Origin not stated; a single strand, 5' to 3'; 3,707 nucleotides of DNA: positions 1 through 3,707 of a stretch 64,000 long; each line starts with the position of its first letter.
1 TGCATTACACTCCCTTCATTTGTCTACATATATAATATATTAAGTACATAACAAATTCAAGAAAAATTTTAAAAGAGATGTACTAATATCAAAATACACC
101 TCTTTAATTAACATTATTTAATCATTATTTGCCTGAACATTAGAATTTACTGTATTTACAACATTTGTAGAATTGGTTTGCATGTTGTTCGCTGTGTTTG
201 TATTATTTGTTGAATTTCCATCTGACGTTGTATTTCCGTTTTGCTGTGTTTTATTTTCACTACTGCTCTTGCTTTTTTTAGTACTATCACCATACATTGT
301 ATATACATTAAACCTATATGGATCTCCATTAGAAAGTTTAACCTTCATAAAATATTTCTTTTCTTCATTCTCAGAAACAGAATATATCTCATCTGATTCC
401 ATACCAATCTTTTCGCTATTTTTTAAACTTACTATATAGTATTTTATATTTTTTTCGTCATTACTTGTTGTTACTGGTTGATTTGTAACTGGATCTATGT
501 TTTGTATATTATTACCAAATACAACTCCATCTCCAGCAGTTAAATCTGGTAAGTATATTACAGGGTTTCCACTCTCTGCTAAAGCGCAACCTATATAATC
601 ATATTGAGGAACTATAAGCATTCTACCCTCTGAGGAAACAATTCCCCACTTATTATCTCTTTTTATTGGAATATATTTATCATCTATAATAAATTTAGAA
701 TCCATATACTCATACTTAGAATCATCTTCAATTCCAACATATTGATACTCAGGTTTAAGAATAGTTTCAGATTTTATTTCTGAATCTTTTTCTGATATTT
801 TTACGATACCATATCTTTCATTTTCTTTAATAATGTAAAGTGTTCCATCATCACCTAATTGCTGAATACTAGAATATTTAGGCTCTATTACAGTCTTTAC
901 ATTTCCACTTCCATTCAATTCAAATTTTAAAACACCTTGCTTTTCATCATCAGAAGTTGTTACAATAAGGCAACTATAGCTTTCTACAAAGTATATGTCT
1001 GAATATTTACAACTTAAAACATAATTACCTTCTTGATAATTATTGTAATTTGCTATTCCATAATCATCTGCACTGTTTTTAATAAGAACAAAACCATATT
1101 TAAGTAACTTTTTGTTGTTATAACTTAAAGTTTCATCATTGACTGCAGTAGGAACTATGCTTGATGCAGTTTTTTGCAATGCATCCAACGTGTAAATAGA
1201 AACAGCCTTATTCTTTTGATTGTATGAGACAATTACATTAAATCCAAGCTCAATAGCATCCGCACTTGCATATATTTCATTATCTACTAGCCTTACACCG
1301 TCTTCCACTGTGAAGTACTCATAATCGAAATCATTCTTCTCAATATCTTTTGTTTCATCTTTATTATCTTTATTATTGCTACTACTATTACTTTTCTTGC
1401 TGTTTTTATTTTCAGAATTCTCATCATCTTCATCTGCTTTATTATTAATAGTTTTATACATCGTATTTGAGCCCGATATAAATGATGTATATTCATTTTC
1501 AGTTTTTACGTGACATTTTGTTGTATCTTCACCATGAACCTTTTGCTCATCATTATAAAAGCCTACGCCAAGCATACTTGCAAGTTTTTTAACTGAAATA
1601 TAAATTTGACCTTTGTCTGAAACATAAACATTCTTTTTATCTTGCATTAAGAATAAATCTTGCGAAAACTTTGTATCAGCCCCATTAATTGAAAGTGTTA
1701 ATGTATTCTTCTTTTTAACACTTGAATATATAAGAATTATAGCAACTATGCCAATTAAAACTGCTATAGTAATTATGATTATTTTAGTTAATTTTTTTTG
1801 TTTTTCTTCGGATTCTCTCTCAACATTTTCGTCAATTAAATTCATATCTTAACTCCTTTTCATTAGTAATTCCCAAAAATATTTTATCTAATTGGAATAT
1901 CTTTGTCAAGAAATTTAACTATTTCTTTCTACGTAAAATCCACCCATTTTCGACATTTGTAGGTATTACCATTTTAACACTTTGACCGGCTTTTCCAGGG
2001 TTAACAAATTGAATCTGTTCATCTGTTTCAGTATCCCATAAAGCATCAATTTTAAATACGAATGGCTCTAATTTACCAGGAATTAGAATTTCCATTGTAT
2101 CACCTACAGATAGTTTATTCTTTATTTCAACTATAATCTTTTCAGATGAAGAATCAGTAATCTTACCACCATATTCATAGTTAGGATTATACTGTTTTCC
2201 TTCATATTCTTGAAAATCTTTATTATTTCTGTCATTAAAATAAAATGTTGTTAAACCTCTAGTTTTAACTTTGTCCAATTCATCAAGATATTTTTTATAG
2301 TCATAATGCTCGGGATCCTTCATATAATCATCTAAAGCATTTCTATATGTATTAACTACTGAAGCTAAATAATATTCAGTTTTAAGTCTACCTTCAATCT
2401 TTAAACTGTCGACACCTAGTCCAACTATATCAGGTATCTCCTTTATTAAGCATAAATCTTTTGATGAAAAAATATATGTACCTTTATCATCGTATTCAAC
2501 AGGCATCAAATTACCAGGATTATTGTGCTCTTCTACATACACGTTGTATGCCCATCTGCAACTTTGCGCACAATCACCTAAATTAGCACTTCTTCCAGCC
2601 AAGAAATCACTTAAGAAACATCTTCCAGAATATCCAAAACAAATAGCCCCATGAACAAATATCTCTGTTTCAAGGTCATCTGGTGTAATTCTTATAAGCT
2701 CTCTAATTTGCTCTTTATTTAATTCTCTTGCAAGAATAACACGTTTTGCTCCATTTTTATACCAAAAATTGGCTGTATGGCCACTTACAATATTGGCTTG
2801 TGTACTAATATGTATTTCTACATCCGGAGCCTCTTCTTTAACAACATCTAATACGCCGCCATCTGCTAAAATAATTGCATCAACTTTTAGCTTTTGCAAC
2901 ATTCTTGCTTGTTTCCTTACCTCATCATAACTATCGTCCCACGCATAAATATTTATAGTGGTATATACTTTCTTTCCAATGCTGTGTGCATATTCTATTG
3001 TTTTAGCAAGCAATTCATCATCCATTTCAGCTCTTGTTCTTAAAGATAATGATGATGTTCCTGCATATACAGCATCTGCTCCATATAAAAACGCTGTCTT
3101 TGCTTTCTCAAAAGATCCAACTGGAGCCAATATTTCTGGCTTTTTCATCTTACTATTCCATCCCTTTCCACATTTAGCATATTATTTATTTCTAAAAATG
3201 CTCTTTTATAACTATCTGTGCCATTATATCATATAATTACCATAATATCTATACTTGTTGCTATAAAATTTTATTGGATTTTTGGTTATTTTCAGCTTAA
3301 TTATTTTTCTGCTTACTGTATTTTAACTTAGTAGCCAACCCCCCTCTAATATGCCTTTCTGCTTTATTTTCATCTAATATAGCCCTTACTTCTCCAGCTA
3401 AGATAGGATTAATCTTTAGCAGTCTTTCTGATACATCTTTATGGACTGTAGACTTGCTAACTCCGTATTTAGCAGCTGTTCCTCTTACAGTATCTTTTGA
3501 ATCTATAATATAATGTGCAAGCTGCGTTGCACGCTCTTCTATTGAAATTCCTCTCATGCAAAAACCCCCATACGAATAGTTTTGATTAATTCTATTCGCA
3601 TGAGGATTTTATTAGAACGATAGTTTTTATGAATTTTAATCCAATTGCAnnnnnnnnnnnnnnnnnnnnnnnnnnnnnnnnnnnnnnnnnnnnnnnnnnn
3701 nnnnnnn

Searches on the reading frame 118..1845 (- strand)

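Call 3: search_protein_families(library=pfam, proteins=[window:118-1845:-], max_evalue=0.1)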
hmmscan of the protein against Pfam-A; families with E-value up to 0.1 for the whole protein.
window:118-1845:- (575 aa): 2 families
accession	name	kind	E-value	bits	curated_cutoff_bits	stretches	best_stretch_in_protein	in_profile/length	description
PF14903.11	WG_beta_rep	-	1e-05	25.9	25.6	0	400-419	1-20/35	WG containing repeat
PF10547.14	P22_AR_N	-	0.072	13.7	30.7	0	69-115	7-53/115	P22_AR N-terminal domain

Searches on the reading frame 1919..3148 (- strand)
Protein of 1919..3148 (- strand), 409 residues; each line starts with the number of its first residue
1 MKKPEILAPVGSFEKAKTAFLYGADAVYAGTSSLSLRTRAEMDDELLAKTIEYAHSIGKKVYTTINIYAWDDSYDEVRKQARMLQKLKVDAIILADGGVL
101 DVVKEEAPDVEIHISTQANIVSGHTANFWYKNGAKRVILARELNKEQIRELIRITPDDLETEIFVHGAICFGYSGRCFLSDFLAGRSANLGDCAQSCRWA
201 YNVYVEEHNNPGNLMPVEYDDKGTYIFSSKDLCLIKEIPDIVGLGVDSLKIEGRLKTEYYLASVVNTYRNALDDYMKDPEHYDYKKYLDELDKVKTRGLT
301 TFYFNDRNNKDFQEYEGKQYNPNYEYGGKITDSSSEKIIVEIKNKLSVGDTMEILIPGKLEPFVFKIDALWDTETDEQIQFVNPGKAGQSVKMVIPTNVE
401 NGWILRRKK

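Call 3: search_protein_families(library=pfam, proteins=[window:1919-3148:-], max_evalue=0.1)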
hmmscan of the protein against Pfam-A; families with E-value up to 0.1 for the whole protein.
window:1919-3148:- (409 aa): 3 families
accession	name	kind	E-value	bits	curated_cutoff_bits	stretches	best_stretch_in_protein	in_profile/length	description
PF01136.24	Peptidase_U32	-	4.6e-85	285.1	22.4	1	75-309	2-232/233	Peptidase family U32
PF16325.11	Peptidase_U32_C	-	8.7e-13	48.7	28.2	1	323-406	2-83/83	Peptidase family U32 C-terminal domain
PF23967.1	DUF7295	-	0.049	14.4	27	0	266-293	87-114/121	Family of unknown function (DUF7295)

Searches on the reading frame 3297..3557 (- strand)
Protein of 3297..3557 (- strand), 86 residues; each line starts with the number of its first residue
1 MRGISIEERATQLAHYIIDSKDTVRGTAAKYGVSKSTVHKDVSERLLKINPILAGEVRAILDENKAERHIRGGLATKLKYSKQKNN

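Call 3: search_protein_families(library=pfam, proteins=[window:3297-3557:-], max_evalue=0.1)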
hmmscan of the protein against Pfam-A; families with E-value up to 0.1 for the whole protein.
window:3297-3557:- (86 aa): 2 families
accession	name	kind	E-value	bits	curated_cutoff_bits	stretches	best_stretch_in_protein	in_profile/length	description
PF12116.14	SpoIIID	-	6.1e-37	126.1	27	1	6-83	4-81/82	Stage III sporulation protein D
PF13384.12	HTH_23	-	0.0028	17.9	24.6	1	5-40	3-36/50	Homeodomain-like domain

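Call 4: search_protein_families(library=ncbifam, proteins=[window:3297-3557:-], max_evalue=0.1)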
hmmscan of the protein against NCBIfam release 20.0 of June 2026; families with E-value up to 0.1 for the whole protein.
window:3297-3557:- (86 aa): 2 families
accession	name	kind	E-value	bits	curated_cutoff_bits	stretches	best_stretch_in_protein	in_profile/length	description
TIGR02844.1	spore_III_D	equivalog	1.1e-34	118.6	111.5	1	6-82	4-80/80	sporulation transcriptional regulator SpoIIID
NF048019.1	IS256_Zn_var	equivalog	0.025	13.8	150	1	11-55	39-84/304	IS256 family transposase, variant Zn-binding type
